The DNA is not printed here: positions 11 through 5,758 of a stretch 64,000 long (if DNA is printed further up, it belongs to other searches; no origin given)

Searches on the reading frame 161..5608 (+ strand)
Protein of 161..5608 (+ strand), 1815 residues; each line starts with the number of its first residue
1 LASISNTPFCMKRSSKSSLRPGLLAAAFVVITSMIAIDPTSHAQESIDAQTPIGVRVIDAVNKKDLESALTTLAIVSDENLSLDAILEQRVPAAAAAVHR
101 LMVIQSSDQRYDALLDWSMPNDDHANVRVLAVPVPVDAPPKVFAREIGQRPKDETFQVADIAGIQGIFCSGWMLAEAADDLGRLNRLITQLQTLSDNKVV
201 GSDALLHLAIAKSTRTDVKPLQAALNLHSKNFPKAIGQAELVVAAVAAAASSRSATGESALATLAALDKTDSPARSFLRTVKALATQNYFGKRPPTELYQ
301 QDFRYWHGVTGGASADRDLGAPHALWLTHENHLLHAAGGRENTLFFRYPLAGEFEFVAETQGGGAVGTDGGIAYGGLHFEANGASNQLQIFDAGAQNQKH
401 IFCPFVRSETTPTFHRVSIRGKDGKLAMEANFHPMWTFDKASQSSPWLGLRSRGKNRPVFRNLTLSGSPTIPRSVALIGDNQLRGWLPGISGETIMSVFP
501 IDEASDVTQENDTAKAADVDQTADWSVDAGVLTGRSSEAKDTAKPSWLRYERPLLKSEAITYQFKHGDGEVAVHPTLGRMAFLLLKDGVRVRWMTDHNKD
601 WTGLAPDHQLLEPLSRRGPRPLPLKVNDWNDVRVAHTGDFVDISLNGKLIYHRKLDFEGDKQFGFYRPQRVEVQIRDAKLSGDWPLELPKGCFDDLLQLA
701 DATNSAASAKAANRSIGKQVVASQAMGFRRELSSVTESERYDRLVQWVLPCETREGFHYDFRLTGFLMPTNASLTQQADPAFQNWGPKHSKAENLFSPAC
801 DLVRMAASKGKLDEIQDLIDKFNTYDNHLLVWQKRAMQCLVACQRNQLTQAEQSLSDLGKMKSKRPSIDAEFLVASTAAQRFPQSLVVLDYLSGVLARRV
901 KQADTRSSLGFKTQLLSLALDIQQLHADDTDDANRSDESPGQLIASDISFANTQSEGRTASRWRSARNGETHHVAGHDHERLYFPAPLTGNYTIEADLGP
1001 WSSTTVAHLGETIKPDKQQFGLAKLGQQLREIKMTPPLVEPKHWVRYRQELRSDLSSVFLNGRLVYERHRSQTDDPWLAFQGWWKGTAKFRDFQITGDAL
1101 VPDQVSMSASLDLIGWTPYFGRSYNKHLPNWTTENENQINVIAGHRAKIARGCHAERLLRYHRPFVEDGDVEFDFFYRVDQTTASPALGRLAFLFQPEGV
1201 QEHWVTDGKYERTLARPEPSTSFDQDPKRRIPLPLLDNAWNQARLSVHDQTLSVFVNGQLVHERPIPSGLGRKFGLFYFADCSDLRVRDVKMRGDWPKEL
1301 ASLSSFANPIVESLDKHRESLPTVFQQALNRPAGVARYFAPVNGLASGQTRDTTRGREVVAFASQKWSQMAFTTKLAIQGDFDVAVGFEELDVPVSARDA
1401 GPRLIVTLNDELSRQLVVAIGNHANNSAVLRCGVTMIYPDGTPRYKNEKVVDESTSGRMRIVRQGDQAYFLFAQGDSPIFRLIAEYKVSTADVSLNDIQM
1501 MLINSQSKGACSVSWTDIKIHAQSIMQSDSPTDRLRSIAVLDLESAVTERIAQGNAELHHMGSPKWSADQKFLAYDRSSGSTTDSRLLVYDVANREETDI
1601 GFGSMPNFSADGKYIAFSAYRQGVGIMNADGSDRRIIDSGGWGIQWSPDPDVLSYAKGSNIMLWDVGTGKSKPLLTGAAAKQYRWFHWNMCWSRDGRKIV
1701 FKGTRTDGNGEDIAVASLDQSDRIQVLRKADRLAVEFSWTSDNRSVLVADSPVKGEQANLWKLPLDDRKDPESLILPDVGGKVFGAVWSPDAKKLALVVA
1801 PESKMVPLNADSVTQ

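Call 100: search_protein_families(library=pfam, proteins=[window:161-5608:+], max_evalue=0.0001)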
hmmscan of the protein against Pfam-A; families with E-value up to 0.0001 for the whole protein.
window:161-5608:+ (1815 aa): 5 families
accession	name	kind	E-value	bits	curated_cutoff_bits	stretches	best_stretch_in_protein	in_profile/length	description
PF20407.5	DUF1583_N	-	1.1e-84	282.1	22.9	2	1151-1299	2-150/150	Domain of unknown function (DUF1583_N)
PF07619.16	DUF1581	-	7.5e-39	132.2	27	2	1048-1131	1-84/84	Protein of unknown function (DUF1581)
PF07622.18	DUF1583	-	3.1e-37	128.7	22.9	1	1306-1540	4-252/256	Protein of unknown function (DUF1583) C domain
PF06439.18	3keto-disac_hyd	-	3e-09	37.6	26.8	0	1237-1269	124-156/187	3-keto-disaccharide hydrolase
PF25174.1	Beta-prop_THOC3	-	5.4e-05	22.8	305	0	1608-1750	10-148/272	THOC3 beta-propeller domain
